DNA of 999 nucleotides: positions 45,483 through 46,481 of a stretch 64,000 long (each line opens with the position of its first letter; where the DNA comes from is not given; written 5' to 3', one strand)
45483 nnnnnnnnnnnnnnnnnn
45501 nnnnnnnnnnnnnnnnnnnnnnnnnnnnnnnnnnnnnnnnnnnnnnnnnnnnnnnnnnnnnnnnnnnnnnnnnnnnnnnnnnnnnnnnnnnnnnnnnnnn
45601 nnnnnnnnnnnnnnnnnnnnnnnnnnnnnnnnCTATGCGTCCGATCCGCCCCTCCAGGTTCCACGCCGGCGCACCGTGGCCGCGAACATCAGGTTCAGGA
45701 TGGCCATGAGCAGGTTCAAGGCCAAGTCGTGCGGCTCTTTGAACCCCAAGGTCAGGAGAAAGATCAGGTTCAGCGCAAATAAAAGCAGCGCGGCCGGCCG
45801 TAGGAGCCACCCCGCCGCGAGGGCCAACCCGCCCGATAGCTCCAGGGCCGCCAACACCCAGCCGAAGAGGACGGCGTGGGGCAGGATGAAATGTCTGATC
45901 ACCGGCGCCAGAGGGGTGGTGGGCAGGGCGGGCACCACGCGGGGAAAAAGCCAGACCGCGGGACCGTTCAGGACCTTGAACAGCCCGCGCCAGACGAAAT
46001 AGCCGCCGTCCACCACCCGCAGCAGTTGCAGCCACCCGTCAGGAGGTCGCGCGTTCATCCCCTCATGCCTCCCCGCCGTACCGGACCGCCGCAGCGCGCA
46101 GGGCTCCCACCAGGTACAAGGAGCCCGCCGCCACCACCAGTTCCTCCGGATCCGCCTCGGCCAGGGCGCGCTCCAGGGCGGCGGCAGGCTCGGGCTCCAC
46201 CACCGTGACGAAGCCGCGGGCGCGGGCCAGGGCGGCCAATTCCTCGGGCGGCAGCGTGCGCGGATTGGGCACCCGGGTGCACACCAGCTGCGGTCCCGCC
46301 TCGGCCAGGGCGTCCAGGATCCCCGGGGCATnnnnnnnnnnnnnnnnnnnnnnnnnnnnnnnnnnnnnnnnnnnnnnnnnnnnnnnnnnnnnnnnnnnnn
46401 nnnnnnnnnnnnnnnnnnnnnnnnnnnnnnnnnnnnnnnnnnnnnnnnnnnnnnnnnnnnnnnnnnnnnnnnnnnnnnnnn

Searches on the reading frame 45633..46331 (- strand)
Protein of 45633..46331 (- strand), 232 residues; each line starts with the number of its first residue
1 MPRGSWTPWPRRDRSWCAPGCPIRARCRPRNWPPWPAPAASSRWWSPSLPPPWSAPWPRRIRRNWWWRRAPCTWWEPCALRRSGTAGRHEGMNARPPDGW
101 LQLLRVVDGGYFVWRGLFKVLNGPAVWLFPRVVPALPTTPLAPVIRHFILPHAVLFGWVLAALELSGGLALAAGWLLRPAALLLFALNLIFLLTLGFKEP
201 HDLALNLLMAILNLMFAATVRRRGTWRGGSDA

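Call 56: search_protein_families(library=pfam, proteins=[window:45633-46331:-], max_evalue=0.001)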
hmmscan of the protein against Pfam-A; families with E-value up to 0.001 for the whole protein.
window:45633-46331:- (232 aa): 1 family
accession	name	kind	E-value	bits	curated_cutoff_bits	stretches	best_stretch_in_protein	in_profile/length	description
PF07681.17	DoxX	-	7.4e-07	30.2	23.6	1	102-192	3-80/85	DoxX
